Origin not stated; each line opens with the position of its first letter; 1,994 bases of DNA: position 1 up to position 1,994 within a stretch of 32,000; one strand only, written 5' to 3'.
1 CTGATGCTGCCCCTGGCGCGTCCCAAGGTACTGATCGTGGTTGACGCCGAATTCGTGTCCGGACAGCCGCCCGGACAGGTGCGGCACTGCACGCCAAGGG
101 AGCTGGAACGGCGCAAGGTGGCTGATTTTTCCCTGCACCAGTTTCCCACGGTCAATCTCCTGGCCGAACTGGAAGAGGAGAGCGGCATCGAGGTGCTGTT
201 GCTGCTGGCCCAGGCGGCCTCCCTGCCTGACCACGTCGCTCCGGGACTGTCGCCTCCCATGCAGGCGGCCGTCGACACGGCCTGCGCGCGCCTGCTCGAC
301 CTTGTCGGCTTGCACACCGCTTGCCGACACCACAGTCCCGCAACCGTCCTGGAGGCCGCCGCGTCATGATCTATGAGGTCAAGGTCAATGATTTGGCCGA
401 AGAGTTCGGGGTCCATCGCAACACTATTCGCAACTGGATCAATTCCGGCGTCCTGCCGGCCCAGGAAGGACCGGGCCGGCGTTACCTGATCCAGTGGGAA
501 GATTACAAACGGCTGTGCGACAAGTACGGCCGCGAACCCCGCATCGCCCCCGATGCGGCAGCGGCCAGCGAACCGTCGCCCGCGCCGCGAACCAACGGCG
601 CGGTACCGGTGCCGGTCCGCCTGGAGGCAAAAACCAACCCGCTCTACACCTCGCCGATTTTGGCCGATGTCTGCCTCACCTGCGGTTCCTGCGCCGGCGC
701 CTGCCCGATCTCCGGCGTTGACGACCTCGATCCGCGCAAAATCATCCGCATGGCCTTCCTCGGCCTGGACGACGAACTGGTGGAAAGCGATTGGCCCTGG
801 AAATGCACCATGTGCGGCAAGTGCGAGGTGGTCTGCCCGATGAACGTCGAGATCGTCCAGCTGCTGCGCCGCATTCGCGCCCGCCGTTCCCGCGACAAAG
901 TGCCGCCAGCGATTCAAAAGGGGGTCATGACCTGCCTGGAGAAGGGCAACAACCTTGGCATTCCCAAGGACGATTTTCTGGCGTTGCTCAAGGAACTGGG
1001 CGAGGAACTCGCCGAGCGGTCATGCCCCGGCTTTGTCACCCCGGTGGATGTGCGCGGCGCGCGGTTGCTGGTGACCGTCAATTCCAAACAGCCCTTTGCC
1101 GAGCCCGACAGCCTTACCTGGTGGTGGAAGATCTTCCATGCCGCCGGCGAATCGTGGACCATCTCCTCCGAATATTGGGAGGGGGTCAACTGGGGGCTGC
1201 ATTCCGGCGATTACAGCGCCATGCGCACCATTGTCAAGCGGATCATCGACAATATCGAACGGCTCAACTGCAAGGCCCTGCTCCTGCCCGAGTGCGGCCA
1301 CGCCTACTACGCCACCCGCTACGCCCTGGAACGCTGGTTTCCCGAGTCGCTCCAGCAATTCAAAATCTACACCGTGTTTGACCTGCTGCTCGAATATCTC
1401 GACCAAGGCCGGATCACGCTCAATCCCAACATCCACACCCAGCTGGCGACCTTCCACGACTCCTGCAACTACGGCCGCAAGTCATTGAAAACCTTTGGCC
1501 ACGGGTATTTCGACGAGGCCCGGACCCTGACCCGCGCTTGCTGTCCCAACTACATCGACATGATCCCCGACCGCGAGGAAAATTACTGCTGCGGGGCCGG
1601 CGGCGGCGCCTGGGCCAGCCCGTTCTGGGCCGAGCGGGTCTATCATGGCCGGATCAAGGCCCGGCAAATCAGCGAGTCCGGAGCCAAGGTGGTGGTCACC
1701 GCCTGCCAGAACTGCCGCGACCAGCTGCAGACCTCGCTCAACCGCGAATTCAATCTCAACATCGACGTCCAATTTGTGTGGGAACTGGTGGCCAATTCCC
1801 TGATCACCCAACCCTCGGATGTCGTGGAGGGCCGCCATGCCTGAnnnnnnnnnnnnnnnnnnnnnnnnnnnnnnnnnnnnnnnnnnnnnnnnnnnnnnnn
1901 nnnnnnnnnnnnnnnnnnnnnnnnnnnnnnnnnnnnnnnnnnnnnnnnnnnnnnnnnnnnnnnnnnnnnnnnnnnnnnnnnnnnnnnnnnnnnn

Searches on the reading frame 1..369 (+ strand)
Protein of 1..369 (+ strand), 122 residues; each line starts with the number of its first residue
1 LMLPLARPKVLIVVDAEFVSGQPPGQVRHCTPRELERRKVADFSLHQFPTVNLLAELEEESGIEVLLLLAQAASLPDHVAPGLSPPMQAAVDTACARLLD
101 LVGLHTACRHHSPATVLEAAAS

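Call 49: search_protein_families(library=pfam, proteins=[window:1-369:+], max_evalue=0.001)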
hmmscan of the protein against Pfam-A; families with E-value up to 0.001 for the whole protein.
window:1-369:+ (122 aa): 1 family
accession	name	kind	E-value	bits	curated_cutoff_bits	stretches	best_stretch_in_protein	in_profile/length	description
PF01750.23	HycI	-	3.5e-13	50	23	1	2-99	30-128/130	Hydrogenase maturation protease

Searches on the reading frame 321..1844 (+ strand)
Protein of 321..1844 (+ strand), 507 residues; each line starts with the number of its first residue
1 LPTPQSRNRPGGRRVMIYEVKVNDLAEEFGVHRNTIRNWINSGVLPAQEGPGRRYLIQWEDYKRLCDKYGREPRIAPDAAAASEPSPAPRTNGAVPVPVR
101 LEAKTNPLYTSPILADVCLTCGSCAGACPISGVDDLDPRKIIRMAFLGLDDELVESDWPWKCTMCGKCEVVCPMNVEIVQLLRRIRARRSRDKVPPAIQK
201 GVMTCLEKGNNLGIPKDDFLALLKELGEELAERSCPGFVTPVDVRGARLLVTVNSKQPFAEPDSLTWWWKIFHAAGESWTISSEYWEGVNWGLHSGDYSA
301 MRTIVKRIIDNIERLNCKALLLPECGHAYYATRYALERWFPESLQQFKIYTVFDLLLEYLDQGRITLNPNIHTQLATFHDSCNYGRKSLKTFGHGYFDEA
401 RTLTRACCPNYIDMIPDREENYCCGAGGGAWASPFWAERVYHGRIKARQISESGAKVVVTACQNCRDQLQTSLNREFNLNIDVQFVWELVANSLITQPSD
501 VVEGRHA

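Call 7: search_protein_families(library=pfam, proteins=[window:321-1844:+])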
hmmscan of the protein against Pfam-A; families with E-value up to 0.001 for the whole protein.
window:321-1844:+ (507 aa): 11 families
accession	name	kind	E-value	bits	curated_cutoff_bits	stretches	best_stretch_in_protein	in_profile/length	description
PF13183.11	Fer4_8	-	1.4e-11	45.2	27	1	116-176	3-68/68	4Fe-4S dicluster domain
PF02754.22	CCG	-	8e-10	39.1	20.6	1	377-469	2-84/85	Cysteine-rich domain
PF13534.11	Fer4_17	-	2.8e-09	37.8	22.2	1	118-176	2-60/61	4Fe-4S dicluster domain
PF12728.13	HTH_17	-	7.3e-09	36.2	27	1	22-57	4-38/51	Helix-turn-helix domain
PF13187.11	Fer4_9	-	1.6e-08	34.8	27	1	118-175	2-50/52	4Fe-4S dicluster domain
PF13237.11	Fer4_10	-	5.4e-06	26.7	25.5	1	115-173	6-53/53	4Fe-4S dicluster domain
PF12838.12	Fer4_7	-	2.1e-05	25.3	27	1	118-176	2-52/52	4Fe-4S dicluster domain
PF25160.1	LdpA_Fe-S-bd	-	5e-05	23.4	27.6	0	111-133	21-43/49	LdpA Fe-S cluster-binding domain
PF12797.12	Fer4_2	-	0.00029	21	24.5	0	160-173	8-21/22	4Fe-4S binding domain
PF13411.12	MerR_1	-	0.00049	20.6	21.6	0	21-55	2-37/69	MerR HTH family regulatory protein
PF00376.29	MerR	-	0.00086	19.5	28.2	0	24-54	4-36/38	MerR family regulatory protein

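Call 25: search_protein_families(library=ncbifam, proteins=[window:321-1844:+], max_evalue=0.00001)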
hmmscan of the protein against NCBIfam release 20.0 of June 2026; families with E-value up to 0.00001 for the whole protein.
window:321-1844:+ (507 aa): 16 families
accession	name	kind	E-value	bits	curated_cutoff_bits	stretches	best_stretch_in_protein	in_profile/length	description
NF045711.1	sulf_resp_HmcF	equivalog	6.8e-52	176.8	750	1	116-494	60-449/457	sulfate respiration complex iron-sulfur protein HmcF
NF045724.1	ferredox_TmcB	equivalog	4.2e-51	173.9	735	1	161-492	100-426/430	electron transfer complex ferredoxin TmcB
NF045796.1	DsrK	equivalog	7e-44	150.2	400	1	159-498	117-439/453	sulfate reduction electron transfer complex DsrMKJOP subunit DsrK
TIGR03290.1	CoB_CoM_SS_C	equivalog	3.7e-18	65.9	160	1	116-226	2-112/144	CoB--CoM heterodisulfide reductase subunit C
NF004898.0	PRK06259.1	equivalog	8.2e-18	64.3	385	1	345-492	353-486/488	fumarate reductase (CoM/CoB) subunit TfrB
NF045670.1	quin_L_LdhH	equivalog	6.2e-15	54.5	800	1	295-490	515-705/706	L-lactate dehydrogenase (quinone) large subunit LdhH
NF041779.1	hetero_SS_HdrC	equivalog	1.5e-12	47.4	350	1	114-187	29-104/198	ferredoxin:CoB-CoM heterodisulfide reductase subunit HdrC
NF038018.1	qmoC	equivalog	1.9e-11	44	300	1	118-201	20-103/360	quinone-interacting membrane-bound oxidoreductase complex subunit QmoC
NF041890.1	hdrC_Methbact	equivalog_domain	2.1e-11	43.8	270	1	118-231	31-146/192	ferredoxin:CoB-CoM heterodisulfide reductase subunit HdrC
NF008369.0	PRK11168.1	equivalog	1.2e-10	40.9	278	1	116-194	11-92/401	anaerobic glycerol-3-phosphate dehydrogenase subunit C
NF041837.1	rnfC_Methano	equivalog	1.2e-08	34.2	650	1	115-184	357-421/438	Rnf electron transport complex subunit RnfC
NF045663.1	diclust_near_Sec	equivalog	5.2e-08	31.4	530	0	340-472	503-621/759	pyridine nucleotide-disulfide oxidoreductase/dicluster-binding protein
TIGR01945.1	rnfC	subfamily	1.1e-07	30.8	245.95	1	116-187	363-429/435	RnfABCDGE type electron transport complex subunit C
TIGR03379.1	glycerol3P_GlpC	equivalog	1.8e-07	30.3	279.9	0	116-194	5-86/397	anaerobic glycerol-3-phosphate dehydrogenase subunit GlpC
NF003454.1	PRK05035.1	equivalog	2.6e-06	26.2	345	1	114-187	365-433/556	electron transport complex subunit RsxC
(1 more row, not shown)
